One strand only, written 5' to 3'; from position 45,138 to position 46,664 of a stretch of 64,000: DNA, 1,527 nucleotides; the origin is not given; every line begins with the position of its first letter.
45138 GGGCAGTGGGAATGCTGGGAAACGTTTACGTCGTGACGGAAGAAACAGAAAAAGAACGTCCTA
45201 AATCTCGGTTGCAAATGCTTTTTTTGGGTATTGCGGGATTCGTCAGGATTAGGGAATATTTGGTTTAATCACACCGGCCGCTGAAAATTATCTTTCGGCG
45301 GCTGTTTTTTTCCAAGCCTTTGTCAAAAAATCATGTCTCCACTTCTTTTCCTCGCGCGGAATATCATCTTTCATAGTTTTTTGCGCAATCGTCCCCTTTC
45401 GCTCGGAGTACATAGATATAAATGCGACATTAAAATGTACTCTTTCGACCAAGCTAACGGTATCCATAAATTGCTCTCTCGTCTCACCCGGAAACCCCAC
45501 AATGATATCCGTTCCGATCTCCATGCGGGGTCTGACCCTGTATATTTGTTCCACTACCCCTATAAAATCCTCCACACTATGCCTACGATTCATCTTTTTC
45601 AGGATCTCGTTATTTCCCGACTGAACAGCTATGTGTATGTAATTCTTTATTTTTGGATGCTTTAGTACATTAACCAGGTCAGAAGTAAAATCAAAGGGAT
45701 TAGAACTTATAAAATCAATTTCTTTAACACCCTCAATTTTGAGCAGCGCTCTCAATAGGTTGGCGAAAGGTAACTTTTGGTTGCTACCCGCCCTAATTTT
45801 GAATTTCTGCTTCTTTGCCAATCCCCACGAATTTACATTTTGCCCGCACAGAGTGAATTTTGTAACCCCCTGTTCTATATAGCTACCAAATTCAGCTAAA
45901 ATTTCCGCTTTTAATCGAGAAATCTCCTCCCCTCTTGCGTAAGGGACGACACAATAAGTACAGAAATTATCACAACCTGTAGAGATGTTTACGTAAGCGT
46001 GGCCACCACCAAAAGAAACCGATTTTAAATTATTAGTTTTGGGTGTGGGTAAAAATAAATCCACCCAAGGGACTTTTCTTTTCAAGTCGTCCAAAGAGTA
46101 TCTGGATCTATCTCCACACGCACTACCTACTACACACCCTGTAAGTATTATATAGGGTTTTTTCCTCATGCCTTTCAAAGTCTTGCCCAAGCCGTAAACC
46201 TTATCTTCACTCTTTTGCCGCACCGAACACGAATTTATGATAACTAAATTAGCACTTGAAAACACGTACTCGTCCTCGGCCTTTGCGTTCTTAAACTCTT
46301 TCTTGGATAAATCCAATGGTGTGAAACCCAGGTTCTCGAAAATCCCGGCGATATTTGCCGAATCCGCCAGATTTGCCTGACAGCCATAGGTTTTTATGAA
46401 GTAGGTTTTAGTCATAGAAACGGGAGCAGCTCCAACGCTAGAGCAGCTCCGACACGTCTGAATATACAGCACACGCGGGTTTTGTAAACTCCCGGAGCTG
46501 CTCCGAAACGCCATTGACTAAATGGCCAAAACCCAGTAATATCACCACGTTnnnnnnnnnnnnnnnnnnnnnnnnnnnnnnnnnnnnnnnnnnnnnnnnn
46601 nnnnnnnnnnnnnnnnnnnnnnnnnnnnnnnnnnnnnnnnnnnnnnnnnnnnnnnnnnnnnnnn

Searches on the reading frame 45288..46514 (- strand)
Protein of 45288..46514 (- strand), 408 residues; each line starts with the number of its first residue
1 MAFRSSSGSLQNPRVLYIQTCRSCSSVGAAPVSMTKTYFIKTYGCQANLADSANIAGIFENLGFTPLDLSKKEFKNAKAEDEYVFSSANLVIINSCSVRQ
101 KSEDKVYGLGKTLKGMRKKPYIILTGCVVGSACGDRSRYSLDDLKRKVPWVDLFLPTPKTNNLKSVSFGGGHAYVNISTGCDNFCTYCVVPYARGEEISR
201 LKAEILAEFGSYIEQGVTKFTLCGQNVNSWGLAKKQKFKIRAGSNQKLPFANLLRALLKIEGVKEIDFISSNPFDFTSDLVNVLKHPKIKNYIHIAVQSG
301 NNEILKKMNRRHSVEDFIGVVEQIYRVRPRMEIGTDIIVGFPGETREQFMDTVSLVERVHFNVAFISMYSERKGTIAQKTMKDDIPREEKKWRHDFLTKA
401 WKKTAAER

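Call 57: search_protein_families(library=pfam, proteins=[window:45288-46514:-], max_evalue=0.01)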
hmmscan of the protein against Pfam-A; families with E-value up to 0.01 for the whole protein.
window:45288-46514:- (408 aa): 2 families
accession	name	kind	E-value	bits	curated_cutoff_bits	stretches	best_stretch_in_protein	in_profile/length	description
PF04055.27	Radical_SAM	-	2.7e-24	86.7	29.5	1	175-355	1-165/166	Radical SAM superfamily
PF00919.26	UPF0004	-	2.4e-14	53.5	27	1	38-130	2-80/98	Uncharacterized protein family UPF0004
